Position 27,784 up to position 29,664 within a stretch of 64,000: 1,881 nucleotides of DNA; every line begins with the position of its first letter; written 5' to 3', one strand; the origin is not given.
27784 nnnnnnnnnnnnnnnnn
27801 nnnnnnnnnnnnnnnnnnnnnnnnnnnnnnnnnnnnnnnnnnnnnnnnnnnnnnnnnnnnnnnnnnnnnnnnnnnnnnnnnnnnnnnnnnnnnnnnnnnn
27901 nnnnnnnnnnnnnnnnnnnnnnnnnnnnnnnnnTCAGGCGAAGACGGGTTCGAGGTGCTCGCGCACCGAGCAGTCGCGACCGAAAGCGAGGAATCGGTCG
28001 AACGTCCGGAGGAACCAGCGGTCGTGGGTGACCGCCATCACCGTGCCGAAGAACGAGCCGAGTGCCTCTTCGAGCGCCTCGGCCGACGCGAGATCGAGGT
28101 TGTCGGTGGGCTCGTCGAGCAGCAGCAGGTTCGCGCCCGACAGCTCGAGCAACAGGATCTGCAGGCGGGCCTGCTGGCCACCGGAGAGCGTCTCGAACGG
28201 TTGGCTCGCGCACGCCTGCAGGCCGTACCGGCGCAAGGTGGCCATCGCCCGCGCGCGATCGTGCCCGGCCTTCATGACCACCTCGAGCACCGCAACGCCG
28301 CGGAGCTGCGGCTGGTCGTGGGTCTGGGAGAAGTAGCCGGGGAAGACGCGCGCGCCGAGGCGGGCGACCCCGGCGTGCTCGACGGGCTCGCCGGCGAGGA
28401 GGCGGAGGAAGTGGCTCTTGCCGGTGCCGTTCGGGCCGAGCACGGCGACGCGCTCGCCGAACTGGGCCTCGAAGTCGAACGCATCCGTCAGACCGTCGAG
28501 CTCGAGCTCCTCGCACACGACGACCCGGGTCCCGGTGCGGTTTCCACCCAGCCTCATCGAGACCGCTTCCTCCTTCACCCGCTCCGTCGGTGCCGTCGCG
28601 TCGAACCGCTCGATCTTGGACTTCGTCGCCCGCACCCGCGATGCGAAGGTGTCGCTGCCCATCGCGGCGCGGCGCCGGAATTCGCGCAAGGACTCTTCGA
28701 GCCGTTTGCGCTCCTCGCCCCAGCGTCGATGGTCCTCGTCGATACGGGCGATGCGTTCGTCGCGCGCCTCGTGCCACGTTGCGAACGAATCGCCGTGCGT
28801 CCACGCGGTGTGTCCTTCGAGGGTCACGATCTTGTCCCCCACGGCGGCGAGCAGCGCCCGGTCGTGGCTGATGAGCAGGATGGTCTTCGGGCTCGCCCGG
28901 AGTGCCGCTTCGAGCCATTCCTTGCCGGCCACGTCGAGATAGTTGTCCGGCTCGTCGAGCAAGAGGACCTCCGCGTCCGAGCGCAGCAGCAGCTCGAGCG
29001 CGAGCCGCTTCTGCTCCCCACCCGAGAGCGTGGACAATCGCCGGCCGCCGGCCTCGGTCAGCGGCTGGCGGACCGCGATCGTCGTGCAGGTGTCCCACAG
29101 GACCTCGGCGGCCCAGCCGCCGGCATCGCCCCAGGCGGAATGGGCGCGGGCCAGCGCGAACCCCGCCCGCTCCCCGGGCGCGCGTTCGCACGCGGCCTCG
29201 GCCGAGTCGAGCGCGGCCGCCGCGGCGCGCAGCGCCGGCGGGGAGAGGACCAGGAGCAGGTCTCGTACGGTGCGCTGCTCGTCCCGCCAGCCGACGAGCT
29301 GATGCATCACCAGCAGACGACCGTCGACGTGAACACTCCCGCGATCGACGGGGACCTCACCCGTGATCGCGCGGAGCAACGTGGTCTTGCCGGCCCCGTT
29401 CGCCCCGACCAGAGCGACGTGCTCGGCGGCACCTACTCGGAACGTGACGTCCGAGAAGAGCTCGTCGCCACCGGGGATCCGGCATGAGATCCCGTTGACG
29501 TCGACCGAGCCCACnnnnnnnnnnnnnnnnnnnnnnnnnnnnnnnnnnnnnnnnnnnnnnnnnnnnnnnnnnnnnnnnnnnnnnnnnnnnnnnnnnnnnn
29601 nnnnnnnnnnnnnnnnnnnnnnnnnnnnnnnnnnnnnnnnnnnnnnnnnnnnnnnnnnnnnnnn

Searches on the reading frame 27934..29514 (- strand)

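Call 98: search_protein_families(library=pfam, proteins=[window:27934-29514:-], max_evalue=0.00001)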
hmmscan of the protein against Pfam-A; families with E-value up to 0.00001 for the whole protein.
window:27934-29514:- (526 aa): 6 families
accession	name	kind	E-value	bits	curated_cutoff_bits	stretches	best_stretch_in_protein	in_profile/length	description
PF00005.33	ABC_tran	-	3.4e-40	138.3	25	2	21-190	2-136/137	ABC transporter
PF13304.12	AAA_21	-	4.8e-15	56.9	27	0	34-50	3-19/304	AAA domain, putative AbiEii toxin, Type IV TA system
PF02463.25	SMC_N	-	1.2e-10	41.7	40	0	161-230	135-209/220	RecF/RecN/SMC N terminal domain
PF13401.12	AAA_22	-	4.2e-09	37.3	27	0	31-62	6-38/130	AAA domain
PF13191.12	AAA_16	-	1.3e-07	32.7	32.6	0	332-485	2-156/167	AAA ATPase domain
PF13555.12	AAA_29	-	1.4e-06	28.3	27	0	20-51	12-43/61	P-loop containing region of AAA domain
